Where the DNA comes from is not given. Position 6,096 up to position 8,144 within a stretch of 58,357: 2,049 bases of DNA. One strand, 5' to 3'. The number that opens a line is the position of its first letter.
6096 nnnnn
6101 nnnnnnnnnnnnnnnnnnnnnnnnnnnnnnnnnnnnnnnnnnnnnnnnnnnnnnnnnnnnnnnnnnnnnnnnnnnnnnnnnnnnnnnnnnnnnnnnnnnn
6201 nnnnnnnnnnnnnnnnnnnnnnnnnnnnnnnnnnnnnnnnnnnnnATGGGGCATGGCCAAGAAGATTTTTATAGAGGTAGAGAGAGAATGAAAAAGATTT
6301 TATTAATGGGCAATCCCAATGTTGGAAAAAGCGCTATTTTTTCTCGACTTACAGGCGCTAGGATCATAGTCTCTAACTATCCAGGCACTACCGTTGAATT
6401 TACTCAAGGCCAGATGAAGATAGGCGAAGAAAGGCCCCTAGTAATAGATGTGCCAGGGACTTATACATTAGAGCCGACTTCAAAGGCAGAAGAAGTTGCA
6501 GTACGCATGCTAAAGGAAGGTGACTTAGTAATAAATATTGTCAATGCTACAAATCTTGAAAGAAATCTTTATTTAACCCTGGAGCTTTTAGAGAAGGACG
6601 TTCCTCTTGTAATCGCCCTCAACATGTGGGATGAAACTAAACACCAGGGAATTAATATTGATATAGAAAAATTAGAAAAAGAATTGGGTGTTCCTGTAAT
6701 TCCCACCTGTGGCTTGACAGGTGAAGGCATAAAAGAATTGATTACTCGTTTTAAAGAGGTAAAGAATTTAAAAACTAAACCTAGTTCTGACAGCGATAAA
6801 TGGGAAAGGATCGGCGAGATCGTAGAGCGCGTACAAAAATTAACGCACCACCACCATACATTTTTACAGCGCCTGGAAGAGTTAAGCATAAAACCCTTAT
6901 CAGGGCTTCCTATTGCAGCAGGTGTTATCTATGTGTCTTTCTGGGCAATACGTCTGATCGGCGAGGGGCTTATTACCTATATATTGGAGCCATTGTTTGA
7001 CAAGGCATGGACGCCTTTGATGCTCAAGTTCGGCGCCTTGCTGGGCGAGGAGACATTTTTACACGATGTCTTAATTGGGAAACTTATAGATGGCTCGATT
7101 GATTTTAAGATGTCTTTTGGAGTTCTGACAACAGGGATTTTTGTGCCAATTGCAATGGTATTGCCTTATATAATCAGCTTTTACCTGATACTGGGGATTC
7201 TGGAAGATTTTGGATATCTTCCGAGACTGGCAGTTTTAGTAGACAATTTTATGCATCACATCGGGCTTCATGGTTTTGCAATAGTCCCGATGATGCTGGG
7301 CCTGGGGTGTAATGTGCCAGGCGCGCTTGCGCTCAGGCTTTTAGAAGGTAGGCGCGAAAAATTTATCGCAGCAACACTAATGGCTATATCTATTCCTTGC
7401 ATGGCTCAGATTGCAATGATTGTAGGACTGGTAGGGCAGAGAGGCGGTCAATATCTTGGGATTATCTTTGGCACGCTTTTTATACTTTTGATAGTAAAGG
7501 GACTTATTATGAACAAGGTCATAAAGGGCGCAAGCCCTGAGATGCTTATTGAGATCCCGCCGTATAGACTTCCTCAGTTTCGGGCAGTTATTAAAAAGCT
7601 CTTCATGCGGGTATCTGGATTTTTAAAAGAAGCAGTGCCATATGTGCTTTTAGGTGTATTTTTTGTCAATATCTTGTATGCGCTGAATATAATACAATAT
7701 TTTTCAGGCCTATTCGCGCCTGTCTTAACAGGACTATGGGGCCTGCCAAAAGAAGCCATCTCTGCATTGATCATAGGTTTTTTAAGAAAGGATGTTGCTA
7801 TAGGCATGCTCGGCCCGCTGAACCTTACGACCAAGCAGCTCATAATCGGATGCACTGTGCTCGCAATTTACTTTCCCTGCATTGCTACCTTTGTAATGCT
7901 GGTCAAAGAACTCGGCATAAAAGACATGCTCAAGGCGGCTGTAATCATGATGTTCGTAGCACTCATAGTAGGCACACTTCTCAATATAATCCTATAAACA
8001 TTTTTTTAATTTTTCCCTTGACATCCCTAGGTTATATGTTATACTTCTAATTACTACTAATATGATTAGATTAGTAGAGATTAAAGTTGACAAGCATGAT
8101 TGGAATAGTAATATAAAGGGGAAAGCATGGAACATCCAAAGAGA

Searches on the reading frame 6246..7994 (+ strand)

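Call 53: search_protein_families(library=pfam, proteins=[window:6246-7994:+], max_evalue=0.00001)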
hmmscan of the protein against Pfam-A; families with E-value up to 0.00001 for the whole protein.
window:6246-7994:+ (583 aa): 4 families
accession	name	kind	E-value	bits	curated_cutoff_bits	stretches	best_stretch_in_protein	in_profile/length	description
PF02421.24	FeoB_N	-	6.6e-54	182.1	27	1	17-167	2-154/156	Ferrous iron transport protein B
PF07670.19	Gate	-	1.9e-32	112.3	29.6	2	304-398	3-103/104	Nucleoside recognition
PF01926.29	MMR_HSR1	-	9.9e-19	68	21.9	1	17-126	1-112/113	50S ribosome-binding GTPase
PF07664.17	FeoB_C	-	2.1e-10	40.6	26.6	1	407-455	4-54/54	Ferrous iron transport protein B C terminus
